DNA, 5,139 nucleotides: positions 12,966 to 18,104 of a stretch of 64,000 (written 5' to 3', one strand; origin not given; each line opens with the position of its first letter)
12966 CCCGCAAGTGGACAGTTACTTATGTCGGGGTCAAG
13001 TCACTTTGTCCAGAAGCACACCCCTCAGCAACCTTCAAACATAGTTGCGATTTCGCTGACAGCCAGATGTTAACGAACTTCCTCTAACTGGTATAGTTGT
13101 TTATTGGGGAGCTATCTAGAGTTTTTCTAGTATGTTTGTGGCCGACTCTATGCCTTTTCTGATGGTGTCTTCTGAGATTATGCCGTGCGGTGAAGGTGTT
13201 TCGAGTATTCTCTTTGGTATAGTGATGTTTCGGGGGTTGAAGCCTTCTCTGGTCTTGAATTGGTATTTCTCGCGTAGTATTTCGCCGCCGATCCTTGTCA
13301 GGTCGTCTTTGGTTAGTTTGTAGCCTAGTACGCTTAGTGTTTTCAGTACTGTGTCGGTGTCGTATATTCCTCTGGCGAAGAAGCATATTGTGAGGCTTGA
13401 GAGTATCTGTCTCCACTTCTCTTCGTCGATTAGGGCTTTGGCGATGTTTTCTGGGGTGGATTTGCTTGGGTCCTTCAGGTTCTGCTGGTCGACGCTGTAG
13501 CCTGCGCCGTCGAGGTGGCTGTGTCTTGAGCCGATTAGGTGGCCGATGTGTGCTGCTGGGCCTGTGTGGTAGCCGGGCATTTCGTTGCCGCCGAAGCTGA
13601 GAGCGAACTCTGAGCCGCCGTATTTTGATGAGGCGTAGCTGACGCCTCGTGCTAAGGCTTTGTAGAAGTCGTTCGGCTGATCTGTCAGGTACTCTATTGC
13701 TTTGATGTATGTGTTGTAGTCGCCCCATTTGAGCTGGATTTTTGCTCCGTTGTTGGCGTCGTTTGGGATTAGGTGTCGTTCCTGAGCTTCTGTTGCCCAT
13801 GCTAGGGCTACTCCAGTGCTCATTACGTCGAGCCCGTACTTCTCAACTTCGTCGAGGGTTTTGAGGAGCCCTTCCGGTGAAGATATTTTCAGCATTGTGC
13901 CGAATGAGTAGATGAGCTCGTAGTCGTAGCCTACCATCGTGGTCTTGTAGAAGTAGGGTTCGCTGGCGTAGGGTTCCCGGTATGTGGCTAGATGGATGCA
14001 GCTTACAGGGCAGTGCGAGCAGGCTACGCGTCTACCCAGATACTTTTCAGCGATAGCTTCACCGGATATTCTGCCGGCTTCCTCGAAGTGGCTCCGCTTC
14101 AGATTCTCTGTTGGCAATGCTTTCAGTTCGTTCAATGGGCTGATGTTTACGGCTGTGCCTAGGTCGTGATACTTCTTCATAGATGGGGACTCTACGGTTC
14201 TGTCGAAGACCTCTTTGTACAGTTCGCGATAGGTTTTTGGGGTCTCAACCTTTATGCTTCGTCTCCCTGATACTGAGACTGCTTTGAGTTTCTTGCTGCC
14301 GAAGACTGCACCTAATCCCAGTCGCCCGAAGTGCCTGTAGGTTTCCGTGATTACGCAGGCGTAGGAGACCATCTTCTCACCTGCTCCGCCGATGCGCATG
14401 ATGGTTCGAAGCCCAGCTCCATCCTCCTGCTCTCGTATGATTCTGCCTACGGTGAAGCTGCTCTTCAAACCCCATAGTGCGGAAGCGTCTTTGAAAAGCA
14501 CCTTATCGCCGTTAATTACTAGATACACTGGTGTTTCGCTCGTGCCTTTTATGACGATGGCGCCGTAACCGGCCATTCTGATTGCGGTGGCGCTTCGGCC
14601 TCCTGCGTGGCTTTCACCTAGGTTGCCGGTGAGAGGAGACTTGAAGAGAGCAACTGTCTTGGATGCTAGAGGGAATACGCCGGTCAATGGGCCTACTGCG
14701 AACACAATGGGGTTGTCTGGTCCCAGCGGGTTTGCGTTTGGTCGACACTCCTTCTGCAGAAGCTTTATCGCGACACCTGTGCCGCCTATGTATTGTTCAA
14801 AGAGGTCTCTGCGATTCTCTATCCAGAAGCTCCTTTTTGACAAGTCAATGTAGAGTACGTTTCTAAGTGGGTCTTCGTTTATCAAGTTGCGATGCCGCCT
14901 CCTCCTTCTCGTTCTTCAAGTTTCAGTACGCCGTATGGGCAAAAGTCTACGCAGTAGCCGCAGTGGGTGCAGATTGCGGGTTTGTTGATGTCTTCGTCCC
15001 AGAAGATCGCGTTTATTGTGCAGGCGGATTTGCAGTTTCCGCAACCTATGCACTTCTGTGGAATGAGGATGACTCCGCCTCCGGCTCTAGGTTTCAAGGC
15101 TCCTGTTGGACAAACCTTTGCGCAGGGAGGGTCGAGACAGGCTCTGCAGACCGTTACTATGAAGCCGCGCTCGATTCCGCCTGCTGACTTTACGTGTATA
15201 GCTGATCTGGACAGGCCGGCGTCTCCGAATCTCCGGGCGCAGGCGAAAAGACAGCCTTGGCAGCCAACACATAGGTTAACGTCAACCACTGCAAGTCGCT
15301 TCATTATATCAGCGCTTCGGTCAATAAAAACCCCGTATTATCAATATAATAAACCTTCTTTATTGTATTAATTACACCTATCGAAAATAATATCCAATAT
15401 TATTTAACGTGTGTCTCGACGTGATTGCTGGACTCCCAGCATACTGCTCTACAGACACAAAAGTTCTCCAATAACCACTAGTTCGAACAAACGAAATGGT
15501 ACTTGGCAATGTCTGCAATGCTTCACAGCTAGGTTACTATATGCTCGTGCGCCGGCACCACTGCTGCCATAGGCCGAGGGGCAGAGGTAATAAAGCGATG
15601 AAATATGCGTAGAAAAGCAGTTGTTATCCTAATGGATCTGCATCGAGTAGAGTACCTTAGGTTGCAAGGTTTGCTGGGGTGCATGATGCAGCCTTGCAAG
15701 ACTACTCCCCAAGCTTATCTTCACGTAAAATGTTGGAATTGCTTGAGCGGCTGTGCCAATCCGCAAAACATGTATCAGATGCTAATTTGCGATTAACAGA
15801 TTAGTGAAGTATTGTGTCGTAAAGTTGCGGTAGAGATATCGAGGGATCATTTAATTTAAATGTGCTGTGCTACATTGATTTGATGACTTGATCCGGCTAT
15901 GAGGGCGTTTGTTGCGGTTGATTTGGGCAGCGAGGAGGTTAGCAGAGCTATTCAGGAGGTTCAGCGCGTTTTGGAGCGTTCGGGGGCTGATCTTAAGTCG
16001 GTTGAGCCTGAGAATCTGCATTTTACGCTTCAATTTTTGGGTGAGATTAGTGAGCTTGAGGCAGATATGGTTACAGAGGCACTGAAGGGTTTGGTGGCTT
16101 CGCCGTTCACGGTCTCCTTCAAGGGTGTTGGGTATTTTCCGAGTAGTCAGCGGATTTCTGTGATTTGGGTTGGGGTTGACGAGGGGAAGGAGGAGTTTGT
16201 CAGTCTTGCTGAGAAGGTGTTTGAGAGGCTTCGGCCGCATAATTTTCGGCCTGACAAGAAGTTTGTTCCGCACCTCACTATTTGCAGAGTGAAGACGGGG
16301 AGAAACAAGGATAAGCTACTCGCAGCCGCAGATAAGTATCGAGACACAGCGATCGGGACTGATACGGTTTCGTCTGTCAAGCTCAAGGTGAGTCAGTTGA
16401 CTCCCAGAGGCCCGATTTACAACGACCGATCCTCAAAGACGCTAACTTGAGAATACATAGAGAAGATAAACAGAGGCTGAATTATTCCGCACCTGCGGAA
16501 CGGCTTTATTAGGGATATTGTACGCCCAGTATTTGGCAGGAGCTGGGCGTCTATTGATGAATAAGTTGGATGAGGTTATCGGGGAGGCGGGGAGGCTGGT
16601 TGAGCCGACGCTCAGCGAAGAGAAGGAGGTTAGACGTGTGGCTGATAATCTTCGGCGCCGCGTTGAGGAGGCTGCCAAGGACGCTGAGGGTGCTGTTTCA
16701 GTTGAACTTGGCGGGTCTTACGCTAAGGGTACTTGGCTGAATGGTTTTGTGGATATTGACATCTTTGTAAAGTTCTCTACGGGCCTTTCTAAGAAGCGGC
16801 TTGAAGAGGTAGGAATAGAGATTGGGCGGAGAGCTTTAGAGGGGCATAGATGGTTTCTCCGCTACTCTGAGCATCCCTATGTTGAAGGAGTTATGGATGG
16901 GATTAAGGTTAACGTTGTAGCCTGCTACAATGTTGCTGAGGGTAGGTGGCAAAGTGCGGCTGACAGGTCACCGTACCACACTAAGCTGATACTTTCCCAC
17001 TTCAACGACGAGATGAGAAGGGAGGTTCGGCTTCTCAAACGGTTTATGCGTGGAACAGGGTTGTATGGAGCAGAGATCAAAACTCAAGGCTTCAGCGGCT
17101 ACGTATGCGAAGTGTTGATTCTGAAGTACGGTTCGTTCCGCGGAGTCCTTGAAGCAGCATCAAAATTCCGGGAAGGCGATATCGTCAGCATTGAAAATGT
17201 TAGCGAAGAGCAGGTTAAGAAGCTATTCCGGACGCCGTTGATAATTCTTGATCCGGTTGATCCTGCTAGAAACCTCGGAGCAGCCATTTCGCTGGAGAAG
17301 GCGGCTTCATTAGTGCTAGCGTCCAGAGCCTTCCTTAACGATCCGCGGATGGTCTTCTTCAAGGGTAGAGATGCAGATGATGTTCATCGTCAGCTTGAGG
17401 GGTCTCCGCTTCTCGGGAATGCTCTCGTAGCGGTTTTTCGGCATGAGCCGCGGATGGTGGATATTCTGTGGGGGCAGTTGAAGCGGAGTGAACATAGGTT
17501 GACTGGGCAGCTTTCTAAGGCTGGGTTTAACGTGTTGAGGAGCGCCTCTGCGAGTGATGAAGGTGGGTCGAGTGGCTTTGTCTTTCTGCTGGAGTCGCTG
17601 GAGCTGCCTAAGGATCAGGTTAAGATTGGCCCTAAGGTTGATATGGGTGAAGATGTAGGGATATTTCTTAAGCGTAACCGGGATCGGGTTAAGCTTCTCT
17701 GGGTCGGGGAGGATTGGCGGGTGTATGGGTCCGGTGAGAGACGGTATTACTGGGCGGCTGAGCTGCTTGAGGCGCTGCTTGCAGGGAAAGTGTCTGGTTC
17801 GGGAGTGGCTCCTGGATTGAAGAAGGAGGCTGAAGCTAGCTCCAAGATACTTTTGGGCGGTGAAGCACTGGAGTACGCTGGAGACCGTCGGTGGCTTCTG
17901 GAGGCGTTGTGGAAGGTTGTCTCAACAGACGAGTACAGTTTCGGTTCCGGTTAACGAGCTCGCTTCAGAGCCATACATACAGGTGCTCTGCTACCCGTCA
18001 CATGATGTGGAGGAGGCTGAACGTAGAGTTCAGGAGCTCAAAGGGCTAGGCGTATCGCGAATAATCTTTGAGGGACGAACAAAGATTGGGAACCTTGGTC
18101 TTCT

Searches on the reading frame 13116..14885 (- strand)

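Call 33: search_protein_families(library=pfam, proteins=[window:13116-14885:-])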
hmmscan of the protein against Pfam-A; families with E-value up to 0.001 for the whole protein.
window:13116-14885:- (589 aa): 2 families
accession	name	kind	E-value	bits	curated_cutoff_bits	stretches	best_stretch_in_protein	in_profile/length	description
PF02730.20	AFOR_N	-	1.9e-69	233.8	29.8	1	9-207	2-198/199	Aldehyde ferredoxin oxidoreductase, N-terminal domain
PF01314.23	AFOR_C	-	3.8e-62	211.1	27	1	222-574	2-353/385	Aldehyde ferredoxin oxidoreductase, domains 2 & 3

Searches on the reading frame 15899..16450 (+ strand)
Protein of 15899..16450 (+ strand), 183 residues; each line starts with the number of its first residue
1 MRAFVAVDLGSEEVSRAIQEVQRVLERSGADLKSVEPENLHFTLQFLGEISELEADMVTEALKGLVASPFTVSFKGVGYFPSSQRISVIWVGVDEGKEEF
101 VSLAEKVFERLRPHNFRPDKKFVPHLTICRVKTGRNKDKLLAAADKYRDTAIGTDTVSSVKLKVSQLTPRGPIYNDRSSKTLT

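Call 34: search_protein_families(library=pfam, proteins=[window:15899-16450:+])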
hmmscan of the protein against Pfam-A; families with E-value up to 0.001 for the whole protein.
window:15899-16450:+ (183 aa): 3 families
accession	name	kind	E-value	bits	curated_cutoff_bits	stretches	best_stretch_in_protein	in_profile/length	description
PF02834.22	LigT_PEase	-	4e-28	97.9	23.3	2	10-90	2-87/87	LigT like Phosphoesterase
PF13563.12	2_5_RNA_ligase2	-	2.1e-15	57.5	27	1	14-146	5-131/152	2'-5' RNA ligase superfamily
PF10469.15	AKAP7_NLS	-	5.5e-11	43.2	24.4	1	4-164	4-189/208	AKAP7 2'5' RNA ligase-like domain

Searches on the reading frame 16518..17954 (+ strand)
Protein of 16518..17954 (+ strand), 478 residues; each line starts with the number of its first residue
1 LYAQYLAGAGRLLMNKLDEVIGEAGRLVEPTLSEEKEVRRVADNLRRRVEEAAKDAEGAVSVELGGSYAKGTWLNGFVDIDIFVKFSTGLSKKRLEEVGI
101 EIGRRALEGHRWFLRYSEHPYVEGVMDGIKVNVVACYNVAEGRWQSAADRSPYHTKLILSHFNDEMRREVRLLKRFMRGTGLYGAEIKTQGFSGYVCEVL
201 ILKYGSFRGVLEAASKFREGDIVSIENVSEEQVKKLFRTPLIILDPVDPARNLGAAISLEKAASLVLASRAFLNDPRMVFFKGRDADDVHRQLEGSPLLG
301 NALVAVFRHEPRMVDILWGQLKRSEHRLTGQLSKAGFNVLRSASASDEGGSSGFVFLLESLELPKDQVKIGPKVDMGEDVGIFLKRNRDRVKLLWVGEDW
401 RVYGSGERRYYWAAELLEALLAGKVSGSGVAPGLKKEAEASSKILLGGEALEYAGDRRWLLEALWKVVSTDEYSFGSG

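Call 34: search_protein_families(library=pfam, proteins=[window:16518-17954:+])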
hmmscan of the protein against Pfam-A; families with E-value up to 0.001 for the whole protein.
window:16518-17954:+ (478 aa): 3 families
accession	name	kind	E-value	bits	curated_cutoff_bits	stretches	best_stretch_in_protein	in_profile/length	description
PF09249.16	tRNA_NucTransf2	-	4.5e-40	136.8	27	1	169-282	2-113/113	tRNA nucleotidyltransferase, second domain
PF21133.2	CAA_C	-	8.6e-14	51.8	22.2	1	304-436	6-137/144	CCA-adding enzyme, C-terminal domain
PF01909.29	NTP_transf_2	-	4.2e-08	33.9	21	1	47-139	2-77/93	Nucleotidyltransferase domain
